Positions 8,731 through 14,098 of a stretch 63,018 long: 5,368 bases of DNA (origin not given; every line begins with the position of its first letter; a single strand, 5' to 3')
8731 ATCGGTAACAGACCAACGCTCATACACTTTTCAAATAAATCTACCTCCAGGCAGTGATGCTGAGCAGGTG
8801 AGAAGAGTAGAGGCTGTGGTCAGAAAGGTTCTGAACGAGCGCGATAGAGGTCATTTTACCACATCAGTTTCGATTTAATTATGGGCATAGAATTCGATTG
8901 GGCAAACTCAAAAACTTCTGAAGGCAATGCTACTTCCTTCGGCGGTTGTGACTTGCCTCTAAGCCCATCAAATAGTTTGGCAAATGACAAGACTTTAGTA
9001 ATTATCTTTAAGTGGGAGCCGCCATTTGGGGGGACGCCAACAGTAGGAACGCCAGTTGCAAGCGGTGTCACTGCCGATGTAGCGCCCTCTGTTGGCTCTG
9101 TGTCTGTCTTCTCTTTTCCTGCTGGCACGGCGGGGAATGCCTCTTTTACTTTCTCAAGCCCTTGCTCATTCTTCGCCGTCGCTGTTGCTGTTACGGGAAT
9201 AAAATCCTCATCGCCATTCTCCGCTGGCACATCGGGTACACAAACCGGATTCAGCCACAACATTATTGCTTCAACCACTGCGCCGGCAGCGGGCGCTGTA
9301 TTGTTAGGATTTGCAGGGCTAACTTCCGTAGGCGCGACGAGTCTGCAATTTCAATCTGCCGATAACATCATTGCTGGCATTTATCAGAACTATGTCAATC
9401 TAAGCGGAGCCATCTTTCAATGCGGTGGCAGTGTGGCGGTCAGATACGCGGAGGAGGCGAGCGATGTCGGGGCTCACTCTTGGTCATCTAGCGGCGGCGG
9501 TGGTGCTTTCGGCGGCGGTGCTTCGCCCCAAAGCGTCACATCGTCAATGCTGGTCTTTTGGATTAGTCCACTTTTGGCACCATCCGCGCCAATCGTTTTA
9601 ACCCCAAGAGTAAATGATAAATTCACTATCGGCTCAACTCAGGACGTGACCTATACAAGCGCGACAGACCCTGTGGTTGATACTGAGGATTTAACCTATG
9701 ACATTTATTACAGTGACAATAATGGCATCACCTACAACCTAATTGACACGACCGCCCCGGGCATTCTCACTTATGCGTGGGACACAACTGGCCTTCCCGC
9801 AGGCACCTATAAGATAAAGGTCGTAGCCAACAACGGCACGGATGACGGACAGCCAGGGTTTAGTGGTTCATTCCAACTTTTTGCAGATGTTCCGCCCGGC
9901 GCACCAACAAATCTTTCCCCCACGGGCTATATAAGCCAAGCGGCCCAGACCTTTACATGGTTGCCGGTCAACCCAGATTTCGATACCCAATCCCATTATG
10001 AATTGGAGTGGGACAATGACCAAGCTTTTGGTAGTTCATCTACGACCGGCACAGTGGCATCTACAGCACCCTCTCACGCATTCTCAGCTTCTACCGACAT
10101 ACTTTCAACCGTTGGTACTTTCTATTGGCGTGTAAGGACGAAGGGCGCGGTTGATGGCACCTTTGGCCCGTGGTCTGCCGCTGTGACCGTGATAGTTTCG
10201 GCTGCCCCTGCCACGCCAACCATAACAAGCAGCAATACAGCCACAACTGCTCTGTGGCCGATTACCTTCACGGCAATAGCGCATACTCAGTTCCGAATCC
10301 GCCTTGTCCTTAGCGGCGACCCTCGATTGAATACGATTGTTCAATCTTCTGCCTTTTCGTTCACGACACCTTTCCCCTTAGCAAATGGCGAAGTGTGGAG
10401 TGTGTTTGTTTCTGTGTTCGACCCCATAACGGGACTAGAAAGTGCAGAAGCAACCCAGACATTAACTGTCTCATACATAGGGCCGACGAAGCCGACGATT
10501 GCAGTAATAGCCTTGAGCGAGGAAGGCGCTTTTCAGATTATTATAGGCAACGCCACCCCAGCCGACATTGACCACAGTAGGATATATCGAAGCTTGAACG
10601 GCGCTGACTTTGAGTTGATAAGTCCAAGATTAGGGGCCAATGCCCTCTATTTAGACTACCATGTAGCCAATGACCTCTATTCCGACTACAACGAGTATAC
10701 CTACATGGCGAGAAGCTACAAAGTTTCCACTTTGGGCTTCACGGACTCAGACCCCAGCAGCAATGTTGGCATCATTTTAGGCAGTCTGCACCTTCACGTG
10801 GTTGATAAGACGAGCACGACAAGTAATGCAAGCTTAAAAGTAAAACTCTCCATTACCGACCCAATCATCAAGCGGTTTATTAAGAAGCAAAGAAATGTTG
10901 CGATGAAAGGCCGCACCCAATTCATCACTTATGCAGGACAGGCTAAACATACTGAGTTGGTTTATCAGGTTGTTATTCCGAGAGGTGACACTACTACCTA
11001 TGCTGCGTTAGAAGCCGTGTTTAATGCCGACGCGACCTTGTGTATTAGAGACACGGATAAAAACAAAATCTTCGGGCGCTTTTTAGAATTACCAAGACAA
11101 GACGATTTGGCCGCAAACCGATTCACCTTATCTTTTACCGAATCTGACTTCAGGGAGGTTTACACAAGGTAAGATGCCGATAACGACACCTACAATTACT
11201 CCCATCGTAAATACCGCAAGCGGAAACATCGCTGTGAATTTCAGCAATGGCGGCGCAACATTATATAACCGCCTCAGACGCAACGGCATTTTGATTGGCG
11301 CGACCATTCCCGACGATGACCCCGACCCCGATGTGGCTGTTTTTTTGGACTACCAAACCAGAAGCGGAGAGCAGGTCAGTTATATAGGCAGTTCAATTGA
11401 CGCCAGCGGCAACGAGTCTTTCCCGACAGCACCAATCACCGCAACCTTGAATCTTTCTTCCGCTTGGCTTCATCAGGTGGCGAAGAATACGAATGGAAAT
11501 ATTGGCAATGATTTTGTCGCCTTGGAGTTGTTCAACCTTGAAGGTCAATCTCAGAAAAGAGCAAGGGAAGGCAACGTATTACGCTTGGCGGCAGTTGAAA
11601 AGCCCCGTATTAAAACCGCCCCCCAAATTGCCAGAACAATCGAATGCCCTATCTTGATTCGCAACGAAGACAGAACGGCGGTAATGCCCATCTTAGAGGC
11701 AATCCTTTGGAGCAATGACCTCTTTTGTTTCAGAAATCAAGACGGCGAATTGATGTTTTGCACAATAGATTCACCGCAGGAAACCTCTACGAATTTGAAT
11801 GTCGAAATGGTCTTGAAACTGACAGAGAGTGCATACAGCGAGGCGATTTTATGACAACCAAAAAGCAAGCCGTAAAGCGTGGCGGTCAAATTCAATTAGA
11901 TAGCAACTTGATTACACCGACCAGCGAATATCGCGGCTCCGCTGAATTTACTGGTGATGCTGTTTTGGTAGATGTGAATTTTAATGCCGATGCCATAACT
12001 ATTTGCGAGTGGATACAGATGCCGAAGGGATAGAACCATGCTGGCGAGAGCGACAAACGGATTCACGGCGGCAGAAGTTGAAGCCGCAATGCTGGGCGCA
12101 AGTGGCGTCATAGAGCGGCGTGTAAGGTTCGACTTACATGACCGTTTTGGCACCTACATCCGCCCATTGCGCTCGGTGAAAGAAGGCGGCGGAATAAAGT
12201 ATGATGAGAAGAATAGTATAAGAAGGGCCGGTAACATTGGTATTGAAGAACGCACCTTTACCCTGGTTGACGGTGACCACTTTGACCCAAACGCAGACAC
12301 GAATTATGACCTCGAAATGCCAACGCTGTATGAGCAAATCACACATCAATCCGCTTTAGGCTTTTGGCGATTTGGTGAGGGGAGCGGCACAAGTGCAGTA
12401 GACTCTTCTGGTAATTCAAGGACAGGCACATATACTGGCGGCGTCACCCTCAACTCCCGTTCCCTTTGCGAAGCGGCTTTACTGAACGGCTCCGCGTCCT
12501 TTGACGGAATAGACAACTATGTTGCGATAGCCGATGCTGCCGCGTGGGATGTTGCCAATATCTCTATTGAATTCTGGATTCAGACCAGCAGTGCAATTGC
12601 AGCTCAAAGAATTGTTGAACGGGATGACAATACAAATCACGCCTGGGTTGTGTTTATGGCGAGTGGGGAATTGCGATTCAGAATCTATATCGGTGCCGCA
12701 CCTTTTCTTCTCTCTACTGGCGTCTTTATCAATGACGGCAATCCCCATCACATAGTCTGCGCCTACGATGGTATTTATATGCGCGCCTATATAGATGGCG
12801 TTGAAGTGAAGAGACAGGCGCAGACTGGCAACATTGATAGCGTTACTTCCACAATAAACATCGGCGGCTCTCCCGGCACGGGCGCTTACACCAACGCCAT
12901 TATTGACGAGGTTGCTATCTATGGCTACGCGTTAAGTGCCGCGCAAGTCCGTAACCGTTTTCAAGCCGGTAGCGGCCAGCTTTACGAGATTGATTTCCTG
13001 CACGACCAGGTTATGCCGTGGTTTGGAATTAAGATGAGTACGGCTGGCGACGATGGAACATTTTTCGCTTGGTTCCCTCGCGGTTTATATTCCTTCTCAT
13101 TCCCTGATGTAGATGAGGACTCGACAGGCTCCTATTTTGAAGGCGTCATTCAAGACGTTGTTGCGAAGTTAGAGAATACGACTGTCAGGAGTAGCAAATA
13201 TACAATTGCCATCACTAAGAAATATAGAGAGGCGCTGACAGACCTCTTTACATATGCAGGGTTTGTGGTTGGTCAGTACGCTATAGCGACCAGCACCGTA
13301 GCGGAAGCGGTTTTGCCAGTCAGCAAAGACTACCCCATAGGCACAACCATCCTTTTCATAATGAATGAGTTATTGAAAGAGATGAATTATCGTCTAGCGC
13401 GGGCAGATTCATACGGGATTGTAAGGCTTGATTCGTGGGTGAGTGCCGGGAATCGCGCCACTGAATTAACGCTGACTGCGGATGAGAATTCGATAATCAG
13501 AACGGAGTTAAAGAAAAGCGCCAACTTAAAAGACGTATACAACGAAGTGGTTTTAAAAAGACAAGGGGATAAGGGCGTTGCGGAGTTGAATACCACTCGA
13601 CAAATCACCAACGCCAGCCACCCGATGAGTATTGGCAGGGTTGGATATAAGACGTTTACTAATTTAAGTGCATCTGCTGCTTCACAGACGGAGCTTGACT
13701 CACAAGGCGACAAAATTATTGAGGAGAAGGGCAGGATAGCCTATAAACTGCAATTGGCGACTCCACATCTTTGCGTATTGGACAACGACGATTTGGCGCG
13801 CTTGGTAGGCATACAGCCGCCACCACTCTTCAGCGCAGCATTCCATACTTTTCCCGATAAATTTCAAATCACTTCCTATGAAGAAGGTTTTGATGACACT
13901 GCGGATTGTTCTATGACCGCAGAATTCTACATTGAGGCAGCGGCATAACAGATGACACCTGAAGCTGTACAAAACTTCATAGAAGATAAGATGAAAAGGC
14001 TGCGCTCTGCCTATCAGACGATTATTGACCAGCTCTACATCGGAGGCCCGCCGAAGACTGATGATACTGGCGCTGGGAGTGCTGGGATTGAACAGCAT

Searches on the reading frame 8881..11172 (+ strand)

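Call 28: search_protein_families(library=phrogs, proteins=[window:8881-11172:+], max_evalue=0.00001)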
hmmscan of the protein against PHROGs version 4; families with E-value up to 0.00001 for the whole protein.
window:8881-11172:+ (763 aa): 1 family
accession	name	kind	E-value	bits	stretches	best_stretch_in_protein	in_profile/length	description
phrog_10519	-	head and packaging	4.9e-14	52.4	1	233-560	156-486/831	virion structural protein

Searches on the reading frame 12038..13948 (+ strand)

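Call 28: search_protein_families(library=phrogs, proteins=[window:12038-13948:+], max_evalue=0.00001)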
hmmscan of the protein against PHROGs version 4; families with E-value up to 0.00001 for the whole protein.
window:12038-13948:+ (636 aa): 5 families
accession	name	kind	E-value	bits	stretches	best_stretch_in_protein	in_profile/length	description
phrog_8510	-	head and packaging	4.8e-16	58.7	1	117-310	704-899/1348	virion structural protein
phrog_26795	-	unknown function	4.5e-13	49.5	1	408-573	511-676/728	-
phrog_1887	-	tail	8.5e-11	42.5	1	356-590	396-623/670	tail protein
phrog_3545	-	unknown function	9.7e-11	41.4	1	120-316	764-977/1115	-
phrog_24534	-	tail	9.8e-06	25.6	0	129-277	21-164/341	tail fiber protein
